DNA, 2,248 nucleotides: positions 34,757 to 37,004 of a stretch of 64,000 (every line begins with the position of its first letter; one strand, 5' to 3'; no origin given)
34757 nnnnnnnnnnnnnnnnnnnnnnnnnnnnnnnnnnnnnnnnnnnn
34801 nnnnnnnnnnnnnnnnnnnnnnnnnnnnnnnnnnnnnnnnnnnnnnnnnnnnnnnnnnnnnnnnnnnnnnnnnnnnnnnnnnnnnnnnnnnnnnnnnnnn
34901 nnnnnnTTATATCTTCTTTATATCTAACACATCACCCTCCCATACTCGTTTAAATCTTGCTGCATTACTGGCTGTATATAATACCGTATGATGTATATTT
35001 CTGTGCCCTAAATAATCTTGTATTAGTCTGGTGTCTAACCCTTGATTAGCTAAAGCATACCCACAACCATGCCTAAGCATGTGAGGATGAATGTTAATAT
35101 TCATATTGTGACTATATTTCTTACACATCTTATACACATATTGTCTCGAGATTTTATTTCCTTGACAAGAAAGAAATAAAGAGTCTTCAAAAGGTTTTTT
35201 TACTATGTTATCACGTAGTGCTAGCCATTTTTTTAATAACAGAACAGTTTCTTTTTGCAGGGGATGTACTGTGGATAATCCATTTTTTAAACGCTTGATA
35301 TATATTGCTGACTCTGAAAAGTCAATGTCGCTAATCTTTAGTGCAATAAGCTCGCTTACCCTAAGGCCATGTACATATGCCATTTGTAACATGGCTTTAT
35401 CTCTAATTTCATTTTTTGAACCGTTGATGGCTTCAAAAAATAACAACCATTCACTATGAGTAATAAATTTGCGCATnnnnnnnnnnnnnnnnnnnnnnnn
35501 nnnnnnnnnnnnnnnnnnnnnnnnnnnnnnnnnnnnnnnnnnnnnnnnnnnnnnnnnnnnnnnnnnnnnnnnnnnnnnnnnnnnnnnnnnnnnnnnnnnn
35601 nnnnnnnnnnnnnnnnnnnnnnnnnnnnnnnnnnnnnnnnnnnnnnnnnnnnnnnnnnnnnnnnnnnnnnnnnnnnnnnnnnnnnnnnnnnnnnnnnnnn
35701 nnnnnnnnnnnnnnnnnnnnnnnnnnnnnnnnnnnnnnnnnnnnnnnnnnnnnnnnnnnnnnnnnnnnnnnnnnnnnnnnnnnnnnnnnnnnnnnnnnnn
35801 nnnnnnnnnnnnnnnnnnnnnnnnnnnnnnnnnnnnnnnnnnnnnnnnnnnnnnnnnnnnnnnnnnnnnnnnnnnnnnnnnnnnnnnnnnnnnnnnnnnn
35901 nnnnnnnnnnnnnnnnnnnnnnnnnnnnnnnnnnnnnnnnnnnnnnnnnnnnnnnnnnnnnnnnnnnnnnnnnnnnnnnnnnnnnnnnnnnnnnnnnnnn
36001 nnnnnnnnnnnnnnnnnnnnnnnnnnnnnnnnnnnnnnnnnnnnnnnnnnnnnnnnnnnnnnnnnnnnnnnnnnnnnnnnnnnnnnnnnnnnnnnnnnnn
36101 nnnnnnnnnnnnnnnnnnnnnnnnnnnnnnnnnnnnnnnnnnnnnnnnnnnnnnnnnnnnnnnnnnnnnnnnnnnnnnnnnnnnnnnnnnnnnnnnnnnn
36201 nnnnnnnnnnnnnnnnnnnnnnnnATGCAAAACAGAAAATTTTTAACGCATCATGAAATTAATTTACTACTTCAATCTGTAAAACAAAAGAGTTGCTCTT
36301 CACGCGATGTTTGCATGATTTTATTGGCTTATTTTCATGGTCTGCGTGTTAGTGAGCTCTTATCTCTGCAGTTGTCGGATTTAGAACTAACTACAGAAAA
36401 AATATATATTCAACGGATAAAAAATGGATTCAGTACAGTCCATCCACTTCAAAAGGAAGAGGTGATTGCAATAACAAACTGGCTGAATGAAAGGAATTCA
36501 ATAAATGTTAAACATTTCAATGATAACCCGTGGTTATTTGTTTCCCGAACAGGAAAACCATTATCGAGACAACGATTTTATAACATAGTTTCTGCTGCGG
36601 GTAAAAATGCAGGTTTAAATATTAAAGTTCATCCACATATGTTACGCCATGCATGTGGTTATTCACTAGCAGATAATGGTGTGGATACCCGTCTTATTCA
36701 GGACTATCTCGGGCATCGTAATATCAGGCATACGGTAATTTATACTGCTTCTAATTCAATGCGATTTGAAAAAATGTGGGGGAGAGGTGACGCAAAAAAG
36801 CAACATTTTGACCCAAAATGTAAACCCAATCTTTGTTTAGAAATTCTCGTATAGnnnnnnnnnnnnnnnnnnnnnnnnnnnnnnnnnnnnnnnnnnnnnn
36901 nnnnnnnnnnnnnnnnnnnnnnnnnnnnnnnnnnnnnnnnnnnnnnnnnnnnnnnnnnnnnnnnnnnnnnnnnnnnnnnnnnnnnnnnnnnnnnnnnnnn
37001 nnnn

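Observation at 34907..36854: Divergent pair of FimB/FimE-like recombinases separated by a 750-bp AT-rich regulatory region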

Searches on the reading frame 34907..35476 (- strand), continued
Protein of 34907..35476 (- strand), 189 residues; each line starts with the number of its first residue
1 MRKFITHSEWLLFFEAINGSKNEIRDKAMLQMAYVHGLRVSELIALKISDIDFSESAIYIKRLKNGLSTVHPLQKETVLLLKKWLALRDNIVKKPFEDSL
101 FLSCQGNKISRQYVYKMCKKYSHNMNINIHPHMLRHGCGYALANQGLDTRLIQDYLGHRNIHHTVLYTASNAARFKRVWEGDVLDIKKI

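Call 76: search_protein_families(library=ncbifam, proteins=[window:34907-35476:-])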
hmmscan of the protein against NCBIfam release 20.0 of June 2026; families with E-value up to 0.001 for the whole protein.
window:34907-35476:- (189 aa): 12 families
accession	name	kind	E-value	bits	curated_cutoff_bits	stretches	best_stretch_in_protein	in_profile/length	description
NF007370.0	PRK09870.1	subfamily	9.3e-61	204.9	221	1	2-180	10-189/200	tyrosine-type DNA invertase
NF007371.0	PRK09871.1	subfamily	5.5e-55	186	222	1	2-182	4-186/198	tyrosine-type DNA invertase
NF040815.2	recomb_XerA_Arch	equivalog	3.2e-37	128.5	220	1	2-178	94-262/263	site-specific tyrosine recombinase/integron integrase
TIGR02225.1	recomb_XerD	equivalog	1.6e-36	126.2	329.6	1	8-180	107-284/290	site-specific tyrosine recombinase XerD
TIGR02224.1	recomb_XerC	equivalog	4.7e-32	111.5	335.15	1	16-180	118-287/295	tyrosine recombinase XerC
NF001399.0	PRK00283.1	subfamily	1.4e-31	109.9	279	1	19-180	129-293/300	tyrosine recombinase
NF003462.0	PRK05084.1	equivalog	6.7e-25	87.6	267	1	21-173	192-347/360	tyrosine recombinase XerS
NF002331.0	PRK01287.1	subfamily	1.3e-23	83.6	371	1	22-179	160-321/365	site-specific tyrosine recombinase XerC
TIGR02249.1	integrase_gron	subfamily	2e-15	56.9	265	2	122-169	250-299/315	integron integrase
NF011946.0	PRK15417.1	equivalog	6.1e-10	38.8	435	1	129-169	274-314/337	integron integrase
NF040693.1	recomb_GmtY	equivalog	3e-07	30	340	1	130-174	392-436/441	gamma-mobile-trio recombinase GmtY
NF041502.1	integrase_1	equivalog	0.00035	19.4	350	0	100-177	288-367/484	site-specific integrase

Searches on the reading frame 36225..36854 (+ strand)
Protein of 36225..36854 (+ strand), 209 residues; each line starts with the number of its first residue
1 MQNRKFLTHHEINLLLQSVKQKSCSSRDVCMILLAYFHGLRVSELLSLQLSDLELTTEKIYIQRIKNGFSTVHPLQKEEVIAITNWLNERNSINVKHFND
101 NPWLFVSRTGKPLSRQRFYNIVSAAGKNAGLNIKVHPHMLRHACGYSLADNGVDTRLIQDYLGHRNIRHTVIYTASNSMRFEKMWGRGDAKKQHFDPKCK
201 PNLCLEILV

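Call 4: search_protein_families(library=pfam, proteins=[window:36225-36854:+])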
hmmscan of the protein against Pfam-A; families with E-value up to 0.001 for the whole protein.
window:36225-36854:+ (209 aa): 1 family
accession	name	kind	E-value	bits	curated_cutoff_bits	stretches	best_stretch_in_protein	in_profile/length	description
PF00589.27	Phage_integrase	-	7.8e-50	169.4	27.1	1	5-178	1-170/172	Phage integrase family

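Call 59: find_homologous_proteins(query=window:36225-36854:+, max_evalue=1e-60)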
Query window:36225-36854:+ (209 aa): 209 proteins with E <= 1e-60 among 8000 candidates; the best 120 are listed.
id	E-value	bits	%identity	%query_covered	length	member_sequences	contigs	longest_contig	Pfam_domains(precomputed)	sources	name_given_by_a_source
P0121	1.1e-136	471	99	100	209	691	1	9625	PF00589.28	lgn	-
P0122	3.3e-112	391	81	97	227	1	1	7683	PF00589.28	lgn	-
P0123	6.1e-110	384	81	99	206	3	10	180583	PF00589.28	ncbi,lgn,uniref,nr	ncbi:pilus assembly protein [Salmonella enterica subsp. diarizonae]|uniref:tyrosine-type DNA inverta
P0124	9.6e-107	373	99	78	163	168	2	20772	PF00589.28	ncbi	ncbi:tyrosine-type DNA invertase IpuA, partial [Escherichia coli]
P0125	1.4e-105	369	80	99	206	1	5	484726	PF00589.28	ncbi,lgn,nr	ncbi:pilus assembly protein [Salmonella enterica subsp. diarizonae]|nr:pilus assembly protein [Salmo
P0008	2.4e-101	356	84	91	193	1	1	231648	PF00589.28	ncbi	ncbi:tyrosine-type DNA invertase [Escherichia coli]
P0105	2.2e-85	304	65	100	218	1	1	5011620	PF00589.28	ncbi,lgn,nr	ncbi:tyrosine-type DNA invertase [Citrobacter freundii]|nr:tyrosine-type DNA invertase [Citrobacter 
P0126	3.9e-85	303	64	100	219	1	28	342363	PF00589.28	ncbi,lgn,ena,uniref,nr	ncbi:TPA: tyrosine-type recombinase/integrase [Escherichia coli]|uniref:tyrosine-type DNA invertase 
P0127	4.0e-85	303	64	100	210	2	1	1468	PF00589.28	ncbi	ncbi:TPA: tyrosine-type recombinase/integrase, partial [Escherichia coli]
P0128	5.4e-85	302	64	100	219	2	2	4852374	PF00589.28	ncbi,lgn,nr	ncbi:tyrosine-type DNA invertase [Escherichia coli]|nr:tyrosine-type DNA invertase [Escherichia coli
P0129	1.0e-84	301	65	96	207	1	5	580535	PF00589.28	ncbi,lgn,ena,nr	ncbi:TPA: tyrosine-type recombinase/integrase [Escherichia coli]|nr:tyrosine-type DNA invertase [Esc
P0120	2.0e-84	300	65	96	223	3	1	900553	PF00589.28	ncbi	ncbi:tyrosine-type DNA invertase [Citrobacter freundii]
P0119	2.1e-84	300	65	96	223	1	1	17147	PF00589.28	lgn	-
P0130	1.2e-83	298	64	97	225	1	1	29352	PF00589.28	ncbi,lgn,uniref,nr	ncbi:type 1 fimbriae regulatory protein [Escherichia coli]|uniref:tyrosine-type DNA invertase n=1 Ta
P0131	1.7e-83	297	64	97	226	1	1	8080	PF00589.28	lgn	-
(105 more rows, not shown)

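Call 72: find_encoding_contigs(protein=P0124, flank=3000, max_places=4)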
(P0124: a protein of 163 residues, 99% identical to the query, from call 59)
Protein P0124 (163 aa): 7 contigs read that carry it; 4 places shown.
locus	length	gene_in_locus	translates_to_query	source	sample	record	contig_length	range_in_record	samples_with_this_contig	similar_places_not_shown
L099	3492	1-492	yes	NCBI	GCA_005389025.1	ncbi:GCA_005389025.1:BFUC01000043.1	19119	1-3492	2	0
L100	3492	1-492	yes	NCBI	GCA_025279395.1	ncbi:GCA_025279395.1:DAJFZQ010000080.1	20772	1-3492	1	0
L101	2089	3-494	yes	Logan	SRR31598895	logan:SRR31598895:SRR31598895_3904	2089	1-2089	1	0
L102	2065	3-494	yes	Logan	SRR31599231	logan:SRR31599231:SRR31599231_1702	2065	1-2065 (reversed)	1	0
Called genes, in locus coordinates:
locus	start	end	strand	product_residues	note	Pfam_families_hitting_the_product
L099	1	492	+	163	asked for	PF00589:Phage_integrase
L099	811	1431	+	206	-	PF00196:GerE, PF08281:Sigma70_r4_2 (weak)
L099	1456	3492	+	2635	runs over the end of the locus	PF13018:ESPR, PF27417:BigA_3rd, PF12951:PATR (weak), PF18883:AC_1, PF03797:Autotransporter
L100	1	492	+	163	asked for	PF00589:Phage_integrase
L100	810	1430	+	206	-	PF00196:GerE, PF08281:Sigma70_r4_2 (weak)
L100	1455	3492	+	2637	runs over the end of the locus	-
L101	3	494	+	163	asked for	PF00589:Phage_integrase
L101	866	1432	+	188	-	PF00196:GerE, PF08281:Sigma70_r4_2 (weak)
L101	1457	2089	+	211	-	?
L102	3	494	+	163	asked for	PF00589:Phage_integrase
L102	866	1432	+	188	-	PF00196:GerE, PF08281:Sigma70_r4_2 (weak)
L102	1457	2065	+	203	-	PF13018:ESPR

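Call 76: search_protein_families(library=ncbifam, proteins=[window:36225-36854:+])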
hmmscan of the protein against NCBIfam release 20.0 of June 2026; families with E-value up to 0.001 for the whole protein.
window:36225-36854:+ (209 aa): 12 families
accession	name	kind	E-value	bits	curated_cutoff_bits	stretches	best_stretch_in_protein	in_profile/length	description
NF007370.0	PRK09870.1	subfamily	6.4e-75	251.2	221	1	2-194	8-197/200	tyrosine-type DNA invertase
NF007371.0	PRK09871.1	subfamily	6.3e-71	238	222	1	1-190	1-188/198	tyrosine-type DNA invertase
TIGR02225.1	recomb_XerD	equivalog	1.2e-37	129.8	329.6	1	5-185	102-283/290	site-specific tyrosine recombinase XerD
NF040815.2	recomb_XerA_Arch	equivalog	3.7e-35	121.8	220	1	3-183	93-261/263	site-specific tyrosine recombinase/integron integrase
NF001399.0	PRK00283.1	subfamily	1.2e-32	113.3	279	1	5-185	112-292/300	tyrosine recombinase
TIGR02224.1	recomb_XerC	equivalog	2.3e-32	112.6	335.15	1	5-185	105-286/295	tyrosine recombinase XerC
NF002331.0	PRK01287.1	subfamily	9e-22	77.5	371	1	4-176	139-312/365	site-specific tyrosine recombinase XerC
NF003462.0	PRK05084.1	equivalog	3.9e-17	62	267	1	25-177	194-345/360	tyrosine recombinase XerS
TIGR02249.1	integrase_gron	subfamily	1.3e-16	60.9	265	2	115-175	239-299/315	integron integrase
NF040693.1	recomb_GmtY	equivalog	1.8e-16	60.5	340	1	99-179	348-435/441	gamma-mobile-trio recombinase GmtY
NF011946.0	PRK15417.1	equivalog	1.8e-09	37.3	435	1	115-175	254-314/337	integron integrase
NF041502.1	integrase_1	equivalog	6.7e-06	25.1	350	1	116-178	300-362/484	site-specific integrase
